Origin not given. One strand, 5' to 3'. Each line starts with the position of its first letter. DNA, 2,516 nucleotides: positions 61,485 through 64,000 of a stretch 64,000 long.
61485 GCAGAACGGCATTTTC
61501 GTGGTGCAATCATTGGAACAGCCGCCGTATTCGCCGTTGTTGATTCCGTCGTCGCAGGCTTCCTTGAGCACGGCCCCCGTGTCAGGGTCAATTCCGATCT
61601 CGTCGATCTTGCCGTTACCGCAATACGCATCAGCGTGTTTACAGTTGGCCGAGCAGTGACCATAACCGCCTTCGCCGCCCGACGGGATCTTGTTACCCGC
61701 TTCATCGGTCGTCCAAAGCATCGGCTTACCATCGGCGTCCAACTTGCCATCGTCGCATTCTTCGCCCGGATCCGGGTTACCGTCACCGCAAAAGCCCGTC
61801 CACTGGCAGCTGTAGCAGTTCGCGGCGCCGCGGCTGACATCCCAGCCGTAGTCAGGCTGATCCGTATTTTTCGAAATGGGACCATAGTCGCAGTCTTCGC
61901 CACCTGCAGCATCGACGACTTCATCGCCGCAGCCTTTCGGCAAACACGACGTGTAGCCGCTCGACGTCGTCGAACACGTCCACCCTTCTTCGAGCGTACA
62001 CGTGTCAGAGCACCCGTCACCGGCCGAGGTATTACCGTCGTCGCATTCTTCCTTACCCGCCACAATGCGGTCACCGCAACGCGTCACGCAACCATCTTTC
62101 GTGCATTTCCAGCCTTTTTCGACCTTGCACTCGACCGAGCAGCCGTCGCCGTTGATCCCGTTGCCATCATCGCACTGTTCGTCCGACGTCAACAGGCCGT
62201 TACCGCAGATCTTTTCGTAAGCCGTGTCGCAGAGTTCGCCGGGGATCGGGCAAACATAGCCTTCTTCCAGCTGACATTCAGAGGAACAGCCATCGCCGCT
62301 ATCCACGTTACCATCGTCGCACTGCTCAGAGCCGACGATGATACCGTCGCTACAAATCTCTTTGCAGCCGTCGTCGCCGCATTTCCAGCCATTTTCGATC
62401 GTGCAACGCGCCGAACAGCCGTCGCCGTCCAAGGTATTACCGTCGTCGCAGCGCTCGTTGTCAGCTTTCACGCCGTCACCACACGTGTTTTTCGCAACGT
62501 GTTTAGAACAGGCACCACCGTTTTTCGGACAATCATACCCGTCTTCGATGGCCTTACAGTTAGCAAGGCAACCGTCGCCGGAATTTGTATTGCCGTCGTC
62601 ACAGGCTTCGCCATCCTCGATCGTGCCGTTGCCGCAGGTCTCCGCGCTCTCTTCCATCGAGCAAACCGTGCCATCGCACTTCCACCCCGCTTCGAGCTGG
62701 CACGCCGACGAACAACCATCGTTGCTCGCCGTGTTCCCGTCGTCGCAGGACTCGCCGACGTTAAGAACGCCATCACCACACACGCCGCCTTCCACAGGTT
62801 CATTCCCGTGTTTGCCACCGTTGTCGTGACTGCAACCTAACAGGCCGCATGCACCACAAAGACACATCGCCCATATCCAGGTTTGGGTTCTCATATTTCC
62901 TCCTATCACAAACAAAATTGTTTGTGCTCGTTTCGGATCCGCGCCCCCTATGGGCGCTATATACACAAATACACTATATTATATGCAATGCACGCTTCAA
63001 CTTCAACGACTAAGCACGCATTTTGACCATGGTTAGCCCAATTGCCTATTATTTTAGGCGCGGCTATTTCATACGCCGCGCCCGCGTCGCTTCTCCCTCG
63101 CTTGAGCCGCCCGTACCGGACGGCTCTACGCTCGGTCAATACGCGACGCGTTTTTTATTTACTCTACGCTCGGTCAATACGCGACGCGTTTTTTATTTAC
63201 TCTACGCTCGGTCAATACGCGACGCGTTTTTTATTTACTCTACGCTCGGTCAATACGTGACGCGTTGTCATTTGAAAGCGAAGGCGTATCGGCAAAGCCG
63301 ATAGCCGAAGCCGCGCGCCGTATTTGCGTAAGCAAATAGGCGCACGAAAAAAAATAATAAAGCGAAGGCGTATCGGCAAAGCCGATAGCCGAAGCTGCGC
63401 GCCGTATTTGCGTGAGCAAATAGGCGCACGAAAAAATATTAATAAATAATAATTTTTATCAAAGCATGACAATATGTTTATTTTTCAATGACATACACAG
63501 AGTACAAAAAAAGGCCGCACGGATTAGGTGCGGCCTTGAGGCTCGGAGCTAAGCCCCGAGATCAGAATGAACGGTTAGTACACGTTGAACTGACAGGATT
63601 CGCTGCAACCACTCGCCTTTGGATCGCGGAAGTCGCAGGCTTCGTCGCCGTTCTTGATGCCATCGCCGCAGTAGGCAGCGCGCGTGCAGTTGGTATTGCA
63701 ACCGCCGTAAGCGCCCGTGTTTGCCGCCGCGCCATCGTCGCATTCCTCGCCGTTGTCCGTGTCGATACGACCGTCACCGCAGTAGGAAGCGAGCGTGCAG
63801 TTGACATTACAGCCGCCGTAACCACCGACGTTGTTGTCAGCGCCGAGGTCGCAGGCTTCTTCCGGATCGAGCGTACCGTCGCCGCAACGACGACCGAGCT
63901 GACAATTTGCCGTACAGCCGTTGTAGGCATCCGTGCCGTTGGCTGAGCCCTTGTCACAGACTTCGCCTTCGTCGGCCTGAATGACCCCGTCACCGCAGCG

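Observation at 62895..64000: Tandem paralog sharing an identical 3' end and terminator, separated by structured tandem repeats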

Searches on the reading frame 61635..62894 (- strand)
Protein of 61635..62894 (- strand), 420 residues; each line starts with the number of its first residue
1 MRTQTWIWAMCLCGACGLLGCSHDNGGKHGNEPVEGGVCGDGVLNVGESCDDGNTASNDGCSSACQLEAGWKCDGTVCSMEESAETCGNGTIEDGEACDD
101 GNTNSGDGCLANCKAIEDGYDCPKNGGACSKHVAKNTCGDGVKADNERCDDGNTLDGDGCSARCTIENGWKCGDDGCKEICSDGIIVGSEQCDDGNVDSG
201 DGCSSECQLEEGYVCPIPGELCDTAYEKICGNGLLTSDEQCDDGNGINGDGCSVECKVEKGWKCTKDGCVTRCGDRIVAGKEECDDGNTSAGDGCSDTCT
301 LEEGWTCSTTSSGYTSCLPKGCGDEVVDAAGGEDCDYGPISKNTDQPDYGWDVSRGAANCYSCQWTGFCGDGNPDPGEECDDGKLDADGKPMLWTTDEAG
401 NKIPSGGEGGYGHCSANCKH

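Call 30: find_homologous_proteins(query=window:61635-62894:-, max_evalue=1e-10)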
Query window:61635-62894:- (420 aa): 5187 proteins with E <= 1e-10 among 8000 candidates; the best 120 are listed.
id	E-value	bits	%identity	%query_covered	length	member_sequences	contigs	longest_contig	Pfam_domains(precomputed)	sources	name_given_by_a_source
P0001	2.3e-112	395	43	83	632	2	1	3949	PF13948.12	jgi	-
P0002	2.9e-104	368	45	84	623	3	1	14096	PF13948.12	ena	-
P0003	7.2e-103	363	41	71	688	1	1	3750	PF13948.12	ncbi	ncbi:MAG TPA: DUF4215 domain-containing protein, partial [Polyangia bacterium]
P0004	1.3e-102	363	47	76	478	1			PF13948.12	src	-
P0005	8.3e-94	334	53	65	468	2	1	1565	PF13948.12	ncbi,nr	ncbi:MAG TPA: DUF4215 domain-containing protein, partial [Polyangiaceae bacterium]|nr:DUF4215 domain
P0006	1.3e-92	330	47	81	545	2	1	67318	PF13948.12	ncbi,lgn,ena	-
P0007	2.0e-92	329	40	86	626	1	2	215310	PF13948.12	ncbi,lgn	-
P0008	1.5e-86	310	44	72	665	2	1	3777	PF13948.12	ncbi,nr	ncbi:MAG: DUF4215 domain-containing protein, partial [Myxococcales bacterium]|nr:DUF4215 domain-cont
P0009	1.8e-86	309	43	72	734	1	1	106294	PF13948.12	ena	-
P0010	8.9e-85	304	43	71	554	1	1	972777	PF13948.12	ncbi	ncbi:MAG: DUF4215 domain-containing protein [Anaeromyxobacter sp.]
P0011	3.0e-84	302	44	58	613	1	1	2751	PF13948.12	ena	-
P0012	4.8e-84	301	44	65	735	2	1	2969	PF13948.12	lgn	-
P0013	7.3e-83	297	46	65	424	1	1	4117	PF13948.12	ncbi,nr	ncbi:MAG: hypothetical protein QOI66_2144, partial [Myxococcales bacterium]|nr:hypothetical protein 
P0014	8.3e-83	297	48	83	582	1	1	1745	PF13948.12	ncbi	ncbi:MAG: DUF4215 domain-containing protein, partial [Polyangiaceae bacterium]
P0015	1.1e-82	297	42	84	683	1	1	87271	PF13948.12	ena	-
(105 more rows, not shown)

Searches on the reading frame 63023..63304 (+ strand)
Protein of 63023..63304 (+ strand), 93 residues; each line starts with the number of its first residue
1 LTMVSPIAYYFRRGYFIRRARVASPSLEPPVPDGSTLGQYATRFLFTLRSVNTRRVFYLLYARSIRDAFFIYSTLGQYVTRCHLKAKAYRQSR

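Call 66: find_encoding_contigs(protein=window:63023-63304:+, flank=10000)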
Protein window:63023-63304:+ (93 aa): no gene with exactly this product is on record in the collection.

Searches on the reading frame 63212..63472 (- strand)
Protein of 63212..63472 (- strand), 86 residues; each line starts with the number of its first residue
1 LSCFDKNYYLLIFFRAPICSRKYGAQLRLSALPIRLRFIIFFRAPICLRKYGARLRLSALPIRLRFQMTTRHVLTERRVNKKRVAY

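Call 67: find_encoding_contigs(protein=window:63212-63472:-, flank=10000)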
Protein window:63212-63472:- (86 aa): no gene with exactly this product is on record in the collection.

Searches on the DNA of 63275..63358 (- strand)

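Call 59: build_rna_model(alignment_id=A2, structure=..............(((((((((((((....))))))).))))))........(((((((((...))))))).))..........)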
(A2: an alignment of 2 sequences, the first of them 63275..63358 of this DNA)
Model R1 built from alignment A2 (2 sequences, 85 columns); structure: as given.
model positions 85; base pairs 22; branch points 1; effective number of sequences 1.34; information 0.668 bits per position. Calibrated on 0.2 Mb of random sequence (short: E-values are rough).
structure used (alignment columns):
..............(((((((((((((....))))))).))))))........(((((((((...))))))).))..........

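Call 60: search_with_rna_model(model_id=R1, source=window, filters=off, max_evalue=10)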
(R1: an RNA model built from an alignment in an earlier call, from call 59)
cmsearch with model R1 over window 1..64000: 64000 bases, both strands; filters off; matches with E-value up to 10: 18.
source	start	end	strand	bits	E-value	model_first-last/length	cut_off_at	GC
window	63359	63443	-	113.7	8.4e-34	1-85/85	no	0.49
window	63275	63358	-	110.5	8.9e-33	1-85/85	no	0.5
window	871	953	-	14.8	0.077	1-85/85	no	0.6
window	48436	48519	-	13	0.29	1-85/85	no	0.54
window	26521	26588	+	12.8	0.35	1-85/85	no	0.57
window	32511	32589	-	12.2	0.55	1-85/85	no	0.54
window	43932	43976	+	12.1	0.56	1-85/85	no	0.29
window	43705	43729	+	11.2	1.1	1-85/85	no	0.28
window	63044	63104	+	10.9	1.4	1-85/85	no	0.59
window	38725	38811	-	10.4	2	1-85/85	no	0.53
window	26538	26566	-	9.9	3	16-44/85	no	0.66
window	35822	35871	-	9.5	4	1-85/85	no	0.46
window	44069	44125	+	9.4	4.2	1-85/85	no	0.3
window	37304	37364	-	9.1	5.4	1-85/85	no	0.54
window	43577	43634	-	9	6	1-85/85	no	0.34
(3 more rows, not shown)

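Call 61: search_with_rna_model(model_id=R1, sources=[L001, L002, L003, L004, L005, L006, L007, L008, L009, L010, L011, L012, L013, L014, L015, L016, L017, L018, L019, L020, L021, L022, L023, L024, L025, L026, L027, L028, L029, L030, L031, L032, L033, L034, L035, L036, L037, L038, L039, L040, L041, L042, L043, L044, L045, L046, L047, L048, L049, L050, L051, L052, L053, L054, L055, L056, L057, L058, L059, L060, L061, L062, L063, L064, L065, L066], max_evalue=1)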
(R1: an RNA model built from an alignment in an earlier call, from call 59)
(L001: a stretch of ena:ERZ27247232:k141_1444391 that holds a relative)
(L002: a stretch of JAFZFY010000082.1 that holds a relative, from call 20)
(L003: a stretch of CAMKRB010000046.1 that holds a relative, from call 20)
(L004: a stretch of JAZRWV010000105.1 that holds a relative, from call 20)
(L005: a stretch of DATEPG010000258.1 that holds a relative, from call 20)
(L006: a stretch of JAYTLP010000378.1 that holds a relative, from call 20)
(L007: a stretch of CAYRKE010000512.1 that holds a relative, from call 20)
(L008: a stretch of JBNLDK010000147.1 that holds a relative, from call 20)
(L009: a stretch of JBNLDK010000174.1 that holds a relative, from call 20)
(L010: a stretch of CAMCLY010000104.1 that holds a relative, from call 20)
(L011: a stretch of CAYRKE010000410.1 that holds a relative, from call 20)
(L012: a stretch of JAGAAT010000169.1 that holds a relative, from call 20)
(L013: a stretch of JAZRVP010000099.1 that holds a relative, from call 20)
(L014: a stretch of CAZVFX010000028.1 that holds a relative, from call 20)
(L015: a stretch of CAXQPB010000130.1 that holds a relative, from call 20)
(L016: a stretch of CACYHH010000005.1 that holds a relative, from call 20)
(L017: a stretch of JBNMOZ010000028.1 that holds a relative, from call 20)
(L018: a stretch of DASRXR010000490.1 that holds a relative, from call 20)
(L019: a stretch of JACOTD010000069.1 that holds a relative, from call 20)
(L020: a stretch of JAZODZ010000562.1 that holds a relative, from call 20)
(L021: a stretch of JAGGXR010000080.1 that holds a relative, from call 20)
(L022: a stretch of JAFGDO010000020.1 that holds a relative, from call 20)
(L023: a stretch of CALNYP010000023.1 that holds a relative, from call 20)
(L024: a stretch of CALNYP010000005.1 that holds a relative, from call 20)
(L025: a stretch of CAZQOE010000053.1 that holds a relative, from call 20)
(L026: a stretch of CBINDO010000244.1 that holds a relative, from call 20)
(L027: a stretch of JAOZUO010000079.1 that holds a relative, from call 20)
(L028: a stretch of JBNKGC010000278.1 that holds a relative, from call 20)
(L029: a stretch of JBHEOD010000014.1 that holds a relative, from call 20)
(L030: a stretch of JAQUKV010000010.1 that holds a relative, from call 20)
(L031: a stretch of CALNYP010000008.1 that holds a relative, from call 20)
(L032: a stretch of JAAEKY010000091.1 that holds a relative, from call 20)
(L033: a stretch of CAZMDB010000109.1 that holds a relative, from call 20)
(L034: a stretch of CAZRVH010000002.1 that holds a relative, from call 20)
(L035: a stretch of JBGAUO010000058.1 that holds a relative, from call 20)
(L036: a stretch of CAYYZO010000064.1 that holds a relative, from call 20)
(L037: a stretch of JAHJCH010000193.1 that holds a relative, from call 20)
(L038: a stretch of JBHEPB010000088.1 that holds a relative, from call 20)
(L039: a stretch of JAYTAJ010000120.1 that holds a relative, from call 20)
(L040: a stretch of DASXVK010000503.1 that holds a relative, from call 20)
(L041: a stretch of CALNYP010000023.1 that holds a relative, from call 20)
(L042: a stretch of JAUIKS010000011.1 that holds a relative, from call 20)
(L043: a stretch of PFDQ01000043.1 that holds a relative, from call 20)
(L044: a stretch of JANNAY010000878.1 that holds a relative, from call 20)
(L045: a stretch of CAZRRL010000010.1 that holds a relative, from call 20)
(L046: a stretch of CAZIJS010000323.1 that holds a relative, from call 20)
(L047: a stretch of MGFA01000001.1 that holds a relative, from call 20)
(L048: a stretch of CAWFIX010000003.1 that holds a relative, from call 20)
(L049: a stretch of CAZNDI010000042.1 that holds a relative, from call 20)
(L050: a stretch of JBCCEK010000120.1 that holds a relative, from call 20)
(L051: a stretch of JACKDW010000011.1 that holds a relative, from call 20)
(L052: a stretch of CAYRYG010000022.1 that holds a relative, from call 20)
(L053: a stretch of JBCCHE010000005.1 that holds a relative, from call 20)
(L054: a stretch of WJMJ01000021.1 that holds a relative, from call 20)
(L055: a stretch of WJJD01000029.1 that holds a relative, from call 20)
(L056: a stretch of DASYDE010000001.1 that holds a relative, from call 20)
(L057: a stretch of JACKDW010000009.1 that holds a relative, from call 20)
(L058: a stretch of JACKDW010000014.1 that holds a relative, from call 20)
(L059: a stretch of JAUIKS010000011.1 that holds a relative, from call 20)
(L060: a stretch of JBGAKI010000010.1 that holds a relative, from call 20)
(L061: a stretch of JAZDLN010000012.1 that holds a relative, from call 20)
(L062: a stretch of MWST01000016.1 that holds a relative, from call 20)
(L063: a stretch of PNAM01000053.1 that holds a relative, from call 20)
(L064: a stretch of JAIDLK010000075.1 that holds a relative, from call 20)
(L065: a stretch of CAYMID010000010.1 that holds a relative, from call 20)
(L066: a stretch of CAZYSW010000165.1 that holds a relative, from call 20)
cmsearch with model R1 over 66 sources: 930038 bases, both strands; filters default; matches with E-value up to 1: 1.
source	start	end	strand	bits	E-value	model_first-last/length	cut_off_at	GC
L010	4858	4954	-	19.8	0.027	1-85/85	no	0.6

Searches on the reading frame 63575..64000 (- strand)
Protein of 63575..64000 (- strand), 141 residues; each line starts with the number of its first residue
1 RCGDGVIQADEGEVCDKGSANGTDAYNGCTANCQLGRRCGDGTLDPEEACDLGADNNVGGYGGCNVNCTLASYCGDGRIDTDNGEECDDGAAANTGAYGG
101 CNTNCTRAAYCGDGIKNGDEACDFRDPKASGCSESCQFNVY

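Call 9: search_protein_families(library=pfam, proteins=[window:63575-64000:-], max_evalue=0.01)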
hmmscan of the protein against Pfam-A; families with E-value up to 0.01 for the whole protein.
window:63575-64000:- (141 aa): 1 family
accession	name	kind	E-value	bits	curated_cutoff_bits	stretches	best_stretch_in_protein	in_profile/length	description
PF13948.11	DUF4215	-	1.6e-06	28.7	27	0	2-34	21-47/47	Domain of unknown function (DUF4215)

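Call 10: search_protein_families(library=ncbifam, proteins=[window:63575-64000:-], max_evalue=0.01)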
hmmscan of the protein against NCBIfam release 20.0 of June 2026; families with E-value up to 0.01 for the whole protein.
window:63575-64000:- (141 aa): 1 family
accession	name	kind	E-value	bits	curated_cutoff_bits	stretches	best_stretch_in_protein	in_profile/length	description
TIGR02232.1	myxo_disulf_rpt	repeat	1.8e-12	46.9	20.8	2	109-137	2-31/38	cysteine-rich acidic repeat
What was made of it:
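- On DUF4215 / myxo_disulf_rpt cysteine-rich repeat proteins: Paralog fragment: 1.6e-06 (28.7 bits against a cut-off of 27) and 1.8e-12 (calls 9, 10).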

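Call 20: find_related_loci(query=window:63578-64000:-, collection=genome_contigs, flank=10000)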
Query window:63578-64000:- (141 aa) in genome_contigs; peptide patterns used: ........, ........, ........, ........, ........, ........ (x = any residue, [..] = any of these).
116 stretches matched a pattern; 65 encode a relative of the query (tblastn E <= 1e-3); 65 distinct loci.
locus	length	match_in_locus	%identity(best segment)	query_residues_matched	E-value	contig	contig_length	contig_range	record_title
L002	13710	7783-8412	48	2-141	3e-40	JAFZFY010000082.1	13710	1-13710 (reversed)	MAG: Proteobacteria bacterium isolate RGIG7731 Water_buffalos_Rectum-3__c105704, whole genome shotgun sequence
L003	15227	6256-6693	50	1-137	3e-31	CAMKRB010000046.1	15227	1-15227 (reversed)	MAG: uncultured Myxococcales bacterium isolate SRR12081292_bin.20_metaWRAP_v1.3_MAG genome assembly, contig: ERZ12289771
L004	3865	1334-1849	52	1-123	1e-27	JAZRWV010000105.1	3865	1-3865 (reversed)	MAG: Myxococcota bacterium isolate T1900044951_TA20190004.MAGScoT_cleanbin_000050 SGB_3670_k141_2434482, whole genome sh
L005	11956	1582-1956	47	1-123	3e-27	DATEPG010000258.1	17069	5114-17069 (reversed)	MAG TPA_asm: Polyangiaceae bacterium isolate SMAG_U9015 k141_586175, whole genome shotgun sequence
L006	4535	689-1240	48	1-124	4e-27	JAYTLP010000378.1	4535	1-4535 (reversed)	MAG: Myxococcales bacterium isolate GFS_3369 GFS_3369_377, whole genome shotgun sequence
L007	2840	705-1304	42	1-137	5e-25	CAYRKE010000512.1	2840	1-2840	MAG TPA_asm: uncultured Polyangiaceae bacterium isolate SRP192927_co6_516 genome assembly, contig: NODE_106039_length_28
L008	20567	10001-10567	49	1-123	3e-24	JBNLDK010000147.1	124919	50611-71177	MAG: Polyangiaceae bacterium isolate C1C2.bin.51.orig k141_663923, whole genome shotgun sequence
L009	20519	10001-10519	45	1-141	4e-23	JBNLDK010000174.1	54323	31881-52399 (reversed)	MAG: Polyangiaceae bacterium isolate C1C2.bin.51.orig k141_3263486, whole genome shotgun sequence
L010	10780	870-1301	42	2-138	6e-23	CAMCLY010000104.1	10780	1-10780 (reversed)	MAG: uncultured Myxococcales bacterium isolate SRR17382101_bin.24_metaWRAP_v1.3_MAG genome assembly, contig: ERZ10544624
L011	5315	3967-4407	44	1-137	1e-20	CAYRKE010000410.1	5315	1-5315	MAG TPA_asm: uncultured Polyangiaceae bacterium isolate SRP192927_co6_516 genome assembly, contig: NODE_43287_length_531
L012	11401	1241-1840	48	2-123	4e-20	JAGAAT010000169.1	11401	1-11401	Bacterium isolate RGIG8272 Water_buffalos_Rumen-5__c2199240, whole genome shotgun sequence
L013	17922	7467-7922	39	1-138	1e-19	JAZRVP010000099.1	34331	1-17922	MAG: Myxococcota bacterium isolate T1900044953_TA20190006.MAGScoT_cleanbin_000031 SGB_3738_k141_1872812, whole genome sh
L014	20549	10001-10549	43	1-136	6e-18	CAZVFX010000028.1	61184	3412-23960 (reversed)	MAG TPA_asm: uncultured Myxococcales bacterium isolate binchicken_co141_516 genome assembly, contig: NODE_2019_length_61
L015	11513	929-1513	45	1-139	6e-18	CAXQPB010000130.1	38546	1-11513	MAG: Nitrosopumilus sp. isolate 3um_A1Z0725_1.78 genome assembly, contig: k127_854433, whole genome shotgun sequence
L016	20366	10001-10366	48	2-120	8e-18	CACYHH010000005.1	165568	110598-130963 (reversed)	MAG: uncultured Spirochaetales bacterium isolate RUG11946 genome assembly, contig: RUG11946_asm_5, whole genome shotgun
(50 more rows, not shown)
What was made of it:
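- Tried and rejected: The genome_contigs scan with the paralog tail gave at best 48-54% identity (call 20).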
